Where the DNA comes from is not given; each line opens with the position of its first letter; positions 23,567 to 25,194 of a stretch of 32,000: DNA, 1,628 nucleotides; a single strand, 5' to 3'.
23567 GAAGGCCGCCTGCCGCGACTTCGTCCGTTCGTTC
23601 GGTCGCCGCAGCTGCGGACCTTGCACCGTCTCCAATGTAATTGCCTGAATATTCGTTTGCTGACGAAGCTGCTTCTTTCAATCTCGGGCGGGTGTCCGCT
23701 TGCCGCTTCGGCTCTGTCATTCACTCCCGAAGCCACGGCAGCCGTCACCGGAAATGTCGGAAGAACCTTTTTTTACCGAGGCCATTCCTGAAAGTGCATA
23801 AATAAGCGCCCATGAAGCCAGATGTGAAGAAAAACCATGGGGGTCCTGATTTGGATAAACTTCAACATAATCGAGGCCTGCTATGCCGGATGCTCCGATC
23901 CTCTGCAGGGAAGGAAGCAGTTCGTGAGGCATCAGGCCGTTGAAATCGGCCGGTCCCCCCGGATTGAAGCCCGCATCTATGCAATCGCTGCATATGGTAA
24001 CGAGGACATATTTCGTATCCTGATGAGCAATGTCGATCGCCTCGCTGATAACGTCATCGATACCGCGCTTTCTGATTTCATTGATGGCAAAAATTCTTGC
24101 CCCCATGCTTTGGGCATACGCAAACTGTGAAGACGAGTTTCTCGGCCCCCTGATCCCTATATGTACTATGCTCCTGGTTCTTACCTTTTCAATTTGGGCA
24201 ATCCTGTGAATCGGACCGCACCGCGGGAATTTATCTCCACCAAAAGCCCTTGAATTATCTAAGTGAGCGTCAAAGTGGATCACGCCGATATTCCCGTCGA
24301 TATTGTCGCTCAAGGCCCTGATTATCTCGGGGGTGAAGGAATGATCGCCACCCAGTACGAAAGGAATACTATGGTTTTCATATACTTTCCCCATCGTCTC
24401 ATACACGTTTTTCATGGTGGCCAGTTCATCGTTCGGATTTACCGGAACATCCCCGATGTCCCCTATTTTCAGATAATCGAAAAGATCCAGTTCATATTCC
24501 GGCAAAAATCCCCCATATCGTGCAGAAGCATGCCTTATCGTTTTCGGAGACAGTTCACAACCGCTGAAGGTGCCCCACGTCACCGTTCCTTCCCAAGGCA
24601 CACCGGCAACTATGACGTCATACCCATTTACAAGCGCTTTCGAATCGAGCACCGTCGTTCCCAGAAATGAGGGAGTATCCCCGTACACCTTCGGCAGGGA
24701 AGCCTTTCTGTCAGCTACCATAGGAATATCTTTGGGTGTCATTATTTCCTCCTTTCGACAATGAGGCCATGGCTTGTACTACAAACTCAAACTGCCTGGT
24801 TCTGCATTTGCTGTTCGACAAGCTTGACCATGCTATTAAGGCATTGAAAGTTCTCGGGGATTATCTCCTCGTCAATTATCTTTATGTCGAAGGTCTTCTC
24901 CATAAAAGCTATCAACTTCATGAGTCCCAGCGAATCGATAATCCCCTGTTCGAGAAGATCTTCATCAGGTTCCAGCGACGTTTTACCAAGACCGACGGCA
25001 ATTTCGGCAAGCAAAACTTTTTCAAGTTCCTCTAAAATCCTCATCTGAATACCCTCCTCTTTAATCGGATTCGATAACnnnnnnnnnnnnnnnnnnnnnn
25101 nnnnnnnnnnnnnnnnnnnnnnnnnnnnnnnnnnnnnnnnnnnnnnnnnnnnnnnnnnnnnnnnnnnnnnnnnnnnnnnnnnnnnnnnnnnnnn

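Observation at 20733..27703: Carrier-protein-dependent aminoacyl/acyl tailoring cassette inside a polysaccharide export module (candidate novel glycan decoration pathway)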

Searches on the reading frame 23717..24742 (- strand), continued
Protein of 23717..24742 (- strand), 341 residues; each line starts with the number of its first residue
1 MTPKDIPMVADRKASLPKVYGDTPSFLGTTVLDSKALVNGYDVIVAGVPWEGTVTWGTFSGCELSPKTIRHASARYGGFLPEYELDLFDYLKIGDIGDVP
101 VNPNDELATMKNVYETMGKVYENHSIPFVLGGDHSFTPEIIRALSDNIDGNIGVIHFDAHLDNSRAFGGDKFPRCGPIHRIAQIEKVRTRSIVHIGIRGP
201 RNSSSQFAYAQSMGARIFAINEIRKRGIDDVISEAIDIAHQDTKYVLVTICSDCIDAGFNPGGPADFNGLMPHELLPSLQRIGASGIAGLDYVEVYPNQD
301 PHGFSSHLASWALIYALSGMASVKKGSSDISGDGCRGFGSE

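Call 45: search_protein_families(library=pfam, proteins=[L010:8086-9243:-, L010:7256-8089:-, L010:14284-16581:-, L012:8092-9132:+, L008:3526-4272:+, L008:4299-5249:+, L008:10386-11675:+, L008:11635-13902:+, L009:6264-7703:+, L009:7810-8832:+], max_evalue=0.001)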
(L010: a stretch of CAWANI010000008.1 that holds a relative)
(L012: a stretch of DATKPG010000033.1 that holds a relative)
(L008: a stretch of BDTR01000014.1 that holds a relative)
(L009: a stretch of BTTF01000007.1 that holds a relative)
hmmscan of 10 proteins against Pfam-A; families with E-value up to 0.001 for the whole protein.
L010:8086-9243:- (385 aa): 1 family
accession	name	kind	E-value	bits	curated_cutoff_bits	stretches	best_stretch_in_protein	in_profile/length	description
PF00850.24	Hist_deacetyl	-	5.1e-80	269.4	27.9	1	24-315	1-297/298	Histone deacetylase domain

L010:7256-8089:- (277 aa): 0 families

L010:14284-16581:- (765 aa): 9 families
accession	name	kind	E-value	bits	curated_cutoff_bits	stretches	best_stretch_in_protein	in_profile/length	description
PF13428.12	TPR_14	-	4.3e-11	42.8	23.5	0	559-593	5-39/44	Tetratricopeptide repeat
PF14559.12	TPR_19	-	3.5e-09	37.3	25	1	535-588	5-58/68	Tetratricopeptide repeat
PF07719.23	TPR_2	-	1.8e-08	34.3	27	0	527-554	7-34/34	Tetratricopeptide repeat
PF13432.12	TPR_16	-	7.8e-08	33.1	32.7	1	527-589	3-65/65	Tetratricopeptide repeat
PF23914.1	TPR_CcmH_CycH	-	3.3e-06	27.5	42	1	529-625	58-157/158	Cytochrome c-type biogenesis protein H TPR domain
PF13424.12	TPR_12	-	1e-05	26.1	30.1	0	528-583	10-73/77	Tetratricopeptide repeat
PF13429.12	TPR_15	-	1.5e-05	25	26.2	0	691-759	119-186/280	Tetratricopeptide repeat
PF13181.12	TPR_8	-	1.9e-05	24.9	25.7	0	525-552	5-32/34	Tetratricopeptide repeat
PF00515.34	TPR_1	-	0.00046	20.3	27.8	0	528-552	8-32/34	Tetratricopeptide repeat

L012:8092-9132:+ (346 aa): 12 families
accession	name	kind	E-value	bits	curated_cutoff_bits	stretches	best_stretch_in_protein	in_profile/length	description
PF00891.24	Methyltransf_2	-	1.5e-15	57.6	22.3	1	144-324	32-209/210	O-methyltransferase domain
PF08100.18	Dimerisation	-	4.7e-12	46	25.6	1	15-98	3-91/93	O-methyltransferase dimerisation domain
PF08242.18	Methyltransf_12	-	6e-09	37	30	1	179-273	1-95/98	Methyltransferase domain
PF05175.20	MTS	-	2.5e-08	34.2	23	1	166-281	23-141/170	Methyltransferase small domain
PF13649.12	Methyltransf_25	-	2.5e-07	31.7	27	1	179-272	2-95/97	Methyltransferase domain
PF08003.17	Methyltransf_9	-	3.4e-06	26.7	23.8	1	166-330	107-266/315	Protein of unknown function (DUF1698)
PF13489.12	Methyltransf_23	-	3.6e-06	27.3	27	1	165-328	15-163/164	Methyltransferase domain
PF08241.18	Methyltransf_11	-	1.9e-05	25.6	21.2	1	179-278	1-95/95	Methyltransferase domain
PF06080.18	DUF938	-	3.2e-05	24.3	27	1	166-286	18-145/202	Protein of unknown function (DUF938)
PF13847.12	Methyltransf_31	-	3.3e-05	24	27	1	173-279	2-110/145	Methyltransferase domain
PF01739.24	CheR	-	0.00012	22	27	1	222-278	116-173/195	CheR methyltransferase, SAM binding domain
PF03848.20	TehB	-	0.00052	19.9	20.4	0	166-278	22-132/193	Tellurite resistance protein TehB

L008:3526-4272:+ (248 aa): 2 families
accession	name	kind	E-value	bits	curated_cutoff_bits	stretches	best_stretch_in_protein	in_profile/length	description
PF01648.25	ACPS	-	3e-18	66.3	25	1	127-209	2-88/111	4'-phosphopantetheinyl transferase superfamily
PF22624.1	AASDHPPT_N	-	1.2e-07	32.3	27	1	34-111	8-87/100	4'-phosphopantetheinyl transferase, N-terminal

L008:4299-5249:+ (316 aa): 5 families
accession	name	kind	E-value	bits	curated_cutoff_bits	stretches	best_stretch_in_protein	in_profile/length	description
PF08241.18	Methyltransf_11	-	2.4e-09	38.1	21.2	1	121-208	1-94/95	Methyltransferase domain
PF13489.12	Methyltransf_23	-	6.3e-08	33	27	1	100-304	8-162/164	Methyltransferase domain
PF13649.12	Methyltransf_25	-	6.9e-07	30.3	27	1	120-202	1-94/97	Methyltransferase domain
PF08242.18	Methyltransf_12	-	2.3e-05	25.5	30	0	121-207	1-98/98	Methyltransferase domain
PF13847.12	Methyltransf_31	-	4.1e-05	23.7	27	0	162-210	60-110/145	Methyltransferase domain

L008:10386-11675:+ (429 aa): 0 families

L008:11635-13902:+ (755 aa): 2 families
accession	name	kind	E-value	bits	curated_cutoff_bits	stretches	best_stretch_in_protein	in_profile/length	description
PF00550.31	PP-binding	-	4.9e-11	43.2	20.8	1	647-709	3-67/67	Phosphopantetheine attachment site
PF00583.31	Acetyltransf_1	-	0.00018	22.2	20.7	1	450-542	24-115/116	Acetyltransferase (GNAT) family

L009:6264-7703:+ (479 aa): 3 families
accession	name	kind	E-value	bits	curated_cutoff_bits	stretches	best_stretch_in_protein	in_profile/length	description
PF04055.27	Radical_SAM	-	1.2e-26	94.3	29.5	1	203-364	3-166/166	Radical SAM superfamily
PF02310.24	B12-binding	-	2.1e-13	50.6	32.1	1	37-141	9-120/121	B12 binding domain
PF19864.5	Radical_SAM_N2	-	9.3e-05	22.4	29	1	101-147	81-127/151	Radical SAM proteins, N-terminal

L009:7810-8832:+ (340 aa): 10 families
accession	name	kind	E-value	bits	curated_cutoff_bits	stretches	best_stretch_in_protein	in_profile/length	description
PF00891.24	Methyltransf_2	-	3.8e-19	69.3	22.3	1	137-319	31-210/210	O-methyltransferase domain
PF08100.18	Dimerisation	-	5.2e-12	45.9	25.6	1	9-85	3-84/93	O-methyltransferase dimerisation domain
PF08242.18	Methyltransf_12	-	7.6e-12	46.3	30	1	173-270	1-98/98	Methyltransferase domain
PF13649.12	Methyltransf_25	-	5.8e-09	37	27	1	173-268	2-97/97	Methyltransferase domain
PF13489.12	Methyltransf_23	-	4.9e-08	33.3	27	1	158-290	11-136/164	Methyltransferase domain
PF08241.18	Methyltransf_11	-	6.5e-08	33.5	21.2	1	173-272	1-95/95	Methyltransferase domain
PF05175.20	MTS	-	1.6e-06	28.3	23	1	160-275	23-141/170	Methyltransferase small domain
PF13847.12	Methyltransf_31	-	1.5e-05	25.1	27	1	169-275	4-112/145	Methyltransferase domain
PF06080.18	DUF938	-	1.7e-05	25.1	27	1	160-280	18-145/202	Protein of unknown function (DUF938)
PF01209.24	Ubie_methyltran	-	0.00069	19.5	20.1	0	163-272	42-151/233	ubiE/COQ5 methyltransferase family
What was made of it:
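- An Sfp-type phosphopantetheinyl transferase sits next to the module in L008 (call 45).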

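Call 47: search_protein_families(library=ncbifam, proteins=[L013:9081-9977:+, L013:9998-10975:+, L010:8086-9243:-, L009:6264-7703:+, L003:7117-8805:-, L005:274-1641:+], max_evalue=0.00001)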
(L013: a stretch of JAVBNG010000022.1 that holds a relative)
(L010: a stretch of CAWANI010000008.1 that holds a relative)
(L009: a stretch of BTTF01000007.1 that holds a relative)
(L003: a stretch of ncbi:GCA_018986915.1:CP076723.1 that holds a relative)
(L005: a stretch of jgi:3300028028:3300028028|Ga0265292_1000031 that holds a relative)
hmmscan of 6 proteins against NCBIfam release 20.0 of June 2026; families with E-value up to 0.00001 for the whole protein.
L013:9081-9977:+ (298 aa): 7 families
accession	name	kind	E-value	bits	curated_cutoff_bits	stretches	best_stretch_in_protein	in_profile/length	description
NF053782.1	ChlnTransRegdde3219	equivalog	1.2e-23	84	450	1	5-290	3-272/278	choline utilization transcriptional activator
NF007069.0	PRK09514.1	equivalog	6.9e-12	45.5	143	1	8-109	1-93/141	Zn(2+)-responsive transcriptional regulator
TIGR02043.1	ZntR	equivalog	8.4e-11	42.1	167.95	1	8-121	1-108/131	Zn(2+)-responsive transcriptional regulator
TIGR02047.1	CadR-PbrR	equivalog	7e-10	39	151.45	1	11-118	3-114/127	Cd(II)/Pb(II)-responsive transcriptional regulator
TIGR02044.1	CueR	equivalog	1.4e-08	34.8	147.4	1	11-78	3-69/127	Cu(I)-responsive transcriptional regulator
NF047375.1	HeatShock_HspR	equivalog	4.5e-07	29.8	105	1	7-79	2-73/92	heat shock protein transcriptional repressor HspR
TIGR02051.1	MerR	equivalog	5e-06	26.8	150.85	1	10-112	1-98/124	mercury resistance transcriptional regulator MerR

L013:9998-10975:+ (325 aa): 4 families
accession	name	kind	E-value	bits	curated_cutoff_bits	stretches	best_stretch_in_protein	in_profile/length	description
TIGR01230.1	agmatinase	equivalog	9.8e-34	117.2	174.3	1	32-312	6-270/275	agmatinase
NF002564.0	PRK02190.1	subfamily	2.8e-33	115.4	302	1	16-321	13-304/307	agmatinase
TIGR01227.1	hutG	equivalog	9.6e-24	84.1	229.15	1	92-309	81-300/307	formimidoylglutamase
TIGR01229.1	rocF_arginase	equivalog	8e-15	54.9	227.6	1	104-307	65-285/300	arginase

L010:8086-9243:- (385 aa): 0 families

L009:6264-7703:+ (479 aa): 31 families (the best 25 are shown)
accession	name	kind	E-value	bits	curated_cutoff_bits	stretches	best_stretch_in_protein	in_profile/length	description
TIGR02026.1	BchE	equivalog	3.4e-44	151.5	481.35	1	39-451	19-438/497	magnesium-protoporphyrin IX monomethyl ester anaerobic oxidative cyclase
TIGR04013.1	B12_SAM_MJ_1487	hypoth_equivalog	2.8e-35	121.9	251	1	47-388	15-356/382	TIGR04013 family B12-binding domain/radical SAM domain-containing protein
TIGR03471.1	HpnJ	equivalog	3e-34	118.7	577.6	1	67-400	56-398/472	hopanoid biosynthesis associated radical SAM protein HpnJ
TIGR04479.1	bcpD_PhpK_rSAM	subfamily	4.5e-34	117.7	600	1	133-405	179-447/504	PhpK family radical SAM P-methyltransferase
TIGR04014.1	B12_SAM_MJ_0865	equivalog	2.1e-32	112.5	360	1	95-393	57-362/434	methyl-coenzyme M reductase glutamine C-methyltransferase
TIGR04072.2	rSAM_ladder_B12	equivalog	1.1e-27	96.8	360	1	97-405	89-388/443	lipid biosynthesis B12-binding/radical SAM protein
NF050148.1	rSAM_ApyD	equivalog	1.9e-27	96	750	1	68-399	64-402/645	RiPP biosynthesis radical SAM protein ApyD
NF033712.0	B12_rSAM_KedN5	subfamily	5.1e-22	77.8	700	1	73-365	57-368/624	KedN5 family methylcobalamin-dependent radical SAM C-methyltransferase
NF038361.1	rSAM_Sden_1168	equivalog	9.1e-22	77.3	575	1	53-396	115-480/560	Sden_1168 family B12-binding radical SAM P-methyltransferase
TIGR04367.1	HpnR_B12_rSAM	equivalog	2.5e-20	72.5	650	1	71-398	53-381/490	hopanoid C-3 methylase HpnR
TIGR00089.1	TIGR00089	subfamily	1.3e-18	67.1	251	1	196-386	138-337/429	MiaB/RimO family radical SAM methylthiotransferase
NF040542.1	rSAM_RCCLKC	equivalog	2.3e-18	66.6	450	1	201-370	183-353/423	arsinothricin biosynthesis radical SAM protein ArsL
TIGR01579.1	MiaB-like-C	equivalog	6.5e-16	58.6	357.05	1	196-387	138-338/416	tRNA (N(6)-L-threonylcarbamoyladenosine(37)-C(2))-methylthiotransferase MtaB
NF033070.1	rSAM_AprD4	equivalog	9.9e-16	57.7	500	1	203-400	201-401/456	AprD4 family radical SAM diol-dehydratase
TIGR04295.1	B12_rSAM_oligo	hypoth_equivalog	6.8e-15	54.7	400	1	192-402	194-394/422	TIGR04295 family B12-binding domain-containing radical SAM protein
TIGR03960.1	rSAM_fuse_unch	hypoth_equivalog_domain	9.7e-11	40.9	462.3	1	176-363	227-420/605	TIGR03960 family B12-binding radical SAM protein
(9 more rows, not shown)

L003:7117-8805:- (562 aa): 13 families
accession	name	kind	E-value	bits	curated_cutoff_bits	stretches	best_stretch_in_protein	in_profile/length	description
TIGR03960.1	rSAM_fuse_unch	hypoth_equivalog_domain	4.6e-110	368.9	462.3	1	29-554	31-581/605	TIGR03960 family B12-binding radical SAM protein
TIGR04013.1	B12_SAM_MJ_1487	hypoth_equivalog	1.6e-16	60.1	251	1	326-452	248-362/382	TIGR04013 family B12-binding domain/radical SAM domain-containing protein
NF050148.1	rSAM_ApyD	equivalog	1.1e-12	47.2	750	1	131-410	104-365/645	RiPP biosynthesis radical SAM protein ApyD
TIGR04385.1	B12_rSAM_cofa1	equivalog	5.3e-12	45.7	450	1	249-430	198-379/438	B12 lower ligand biosynthesis radical SAM protein BzaD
TIGR04014.1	B12_SAM_MJ_0865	equivalog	1.5e-10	40.5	360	1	249-409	163-334/434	methyl-coenzyme M reductase glutamine C-methyltransferase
TIGR04072.2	rSAM_ladder_B12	equivalog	3.9e-10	38.9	360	1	241-416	175-354/443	lipid biosynthesis B12-binding/radical SAM protein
TIGR00089.1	TIGR00089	subfamily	1.6e-09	37.1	251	1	237-417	131-324/429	MiaB/RimO family radical SAM methylthiotransferase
TIGR02026.1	BchE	equivalog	1.1e-08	34.4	481.35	1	248-405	196-359/497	magnesium-protoporphyrin IX monomethyl ester anaerobic oxidative cyclase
TIGR03471.1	HpnJ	equivalog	3.4e-07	29.5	577.6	1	252-415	203-369/472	hopanoid biosynthesis associated radical SAM protein HpnJ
NF038361.1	rSAM_Sden_1168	equivalog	3.9e-07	29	575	1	251-411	287-451/560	Sden_1168 family B12-binding radical SAM P-methyltransferase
TIGR04479.1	bcpD_PhpK_rSAM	subfamily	3.9e-07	28.8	600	1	249-411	244-409/504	PhpK family radical SAM P-methyltransferase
TIGR01579.1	MiaB-like-C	equivalog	1.8e-06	27.5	357.05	1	234-412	126-319/416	tRNA (N(6)-L-threonylcarbamoyladenosine(37)-C(2))-methylthiotransferase MtaB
TIGR01574.1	miaB-methiolase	equivalog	5e-06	25.8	355.3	0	247-412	146-326/437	tRNA (N6-isopentenyl adenosine(37)-C2)-methylthiotransferase MiaB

L005:274-1641:+ (455 aa): 31 families (the best 25 are shown)
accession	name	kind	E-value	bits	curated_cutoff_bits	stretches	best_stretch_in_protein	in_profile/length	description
TIGR02026.1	BchE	equivalog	2.6e-37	128.8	481.35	1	45-430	50-438/497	magnesium-protoporphyrin IX monomethyl ester anaerobic oxidative cyclase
TIGR04014.1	B12_SAM_MJ_0865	equivalog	4.5e-37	127.9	360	1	75-403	57-387/434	methyl-coenzyme M reductase glutamine C-methyltransferase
TIGR03471.1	HpnJ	equivalog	5.8e-37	127.7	577.6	1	60-413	70-432/472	hopanoid biosynthesis associated radical SAM protein HpnJ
TIGR04013.1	B12_SAM_MJ_1487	hypoth_equivalog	4.5e-34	117.9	251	1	50-368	35-356/382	TIGR04013 family B12-binding domain/radical SAM domain-containing protein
TIGR04479.1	bcpD_PhpK_rSAM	subfamily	2.3e-30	105.5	600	1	47-388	99-450/504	PhpK family radical SAM P-methyltransferase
TIGR04072.2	rSAM_ladder_B12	equivalog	1.6e-25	89.7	360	1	68-386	79-389/443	lipid biosynthesis B12-binding/radical SAM protein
NF050148.1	rSAM_ApyD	equivalog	2.9e-22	78.8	750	1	49-377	65-400/645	RiPP biosynthesis radical SAM protein ApyD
TIGR04367.1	HpnR_B12_rSAM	equivalog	3.5e-19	68.7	650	1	53-379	55-382/490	hopanoid C-3 methylase HpnR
NF033712.0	B12_rSAM_KedN5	subfamily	9.1e-19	67.1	700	1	55-364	59-386/624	KedN5 family methylcobalamin-dependent radical SAM C-methyltransferase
TIGR00089.1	TIGR00089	subfamily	3.4e-18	65.7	251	1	158-368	125-339/429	MiaB/RimO family radical SAM methylthiotransferase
NF038361.1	rSAM_Sden_1168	equivalog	1.2e-16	60.4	575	1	176-379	279-483/560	Sden_1168 family B12-binding radical SAM P-methyltransferase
NF040542.1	rSAM_RCCLKC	equivalog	2.6e-16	59.8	450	1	103-350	97-353/423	arsinothricin biosynthesis radical SAM protein ArsL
TIGR03975.1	rSAM_ocin_1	subfamily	4.8e-16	58.4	281.85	1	105-345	181-428/606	RiPP maturation radical SAM C-methyltransferase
TIGR04385.1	B12_rSAM_cofa1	equivalog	1.2e-13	51.1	450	1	79-383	92-408/438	B12 lower ligand biosynthesis radical SAM protein BzaD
TIGR01578.1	MiaB-like-B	hypoth_equivalog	1.7e-13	50.2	314.7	1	179-365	135-330/421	tRNA (N(6)-L-threonylcarbamoyladenosine(37)-C(2))-methylthiotransferase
TIGR03960.1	rSAM_fuse_unch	hypoth_equivalog_domain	8.2e-11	41.1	462.3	1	153-346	224-423/605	TIGR03960 family B12-binding radical SAM protein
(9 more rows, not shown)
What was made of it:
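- Tried and rejected: It is a TIGR03960-family gene and probably unrelated (call 47).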

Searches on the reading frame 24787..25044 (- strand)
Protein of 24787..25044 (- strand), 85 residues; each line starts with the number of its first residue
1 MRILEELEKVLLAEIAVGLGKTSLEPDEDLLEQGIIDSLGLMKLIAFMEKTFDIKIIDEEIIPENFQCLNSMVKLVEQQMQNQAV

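Call 6: search_protein_families(library=pfam, proteins=[window:24787-25044:-], max_evalue=0.01)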
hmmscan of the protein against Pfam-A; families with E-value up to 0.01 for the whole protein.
window:24787-25044:- (85 aa): 1 family
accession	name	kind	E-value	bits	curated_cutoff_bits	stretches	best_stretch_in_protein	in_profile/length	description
PF00550.31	PP-binding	-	1.8e-06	28.6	20.8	1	18-75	10-66/67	Phosphopantetheine attachment site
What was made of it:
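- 24787..25044 (-): 85-aa carrier protein with phosphopantetheine attachment Ser38 in DSL. PF00550 28.6 bits against 20.8 (call 6).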

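Call 7: search_protein_families(library=ncbifam, proteins=[window:24787-25044:-], max_evalue=0.001)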
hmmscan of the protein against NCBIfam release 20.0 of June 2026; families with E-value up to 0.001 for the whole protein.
window:24787-25044:- (85 aa): 11 families
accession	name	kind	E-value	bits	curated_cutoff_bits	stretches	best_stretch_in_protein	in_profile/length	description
NF058660.1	cispen_ACP_AmcB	equivalog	4.2e-15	55.7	80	1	3-79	2-78/80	cispentacin biosynthesis acyl carrier protein AmcB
NF003464.0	PRK05087.1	equivalog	1.2e-07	31.6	68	1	23-78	21-76/78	D-alanine--poly(phosphoribitol) ligase subunit DltC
NF005480.0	PRK07081.1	equivalog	1.4e-06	28.1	72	1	22-83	20-80/83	acyl carrier protein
NF005798.0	PRK07639.1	equivalog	2e-06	28.1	100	1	22-83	24-85/91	petrobactin biosynthesis protein AsbD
NF052616.1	ACP_for_OlsHI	equivalog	2.1e-06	28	130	1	4-79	5-80/83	ornithine lipid biosynthesis acyl carrier protein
NF002148.0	PRK00982.1-2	subfamily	1.6e-05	24.7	71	1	3-79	5-77/79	acyl carrier protein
NF002147.0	PRK00982.1-1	equivalog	2.6e-05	24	84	1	3-79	8-80/83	acyl carrier protein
NF002150.0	PRK00982.1-4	subfamily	4.9e-05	23.5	66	1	26-80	27-79/80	acyl carrier protein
TIGR01688.1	dltC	equivalog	0.00012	22.1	52.35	1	25-78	20-73/73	D-alanine--poly(phosphoribitol) ligase subunit 2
TIGR00517.1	acyl_carrier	equivalog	0.00015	21.5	70.45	1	18-79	17-76/77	acyl carrier protein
NF009104.0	PRK12449.1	equivalog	0.00026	20.8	70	1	29-79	30-78/80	acyl carrier protein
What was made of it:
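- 24787..25044 (-): AmcB model 55.7 bits, DltC 31.6 bits, both below cut-off (call 7).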
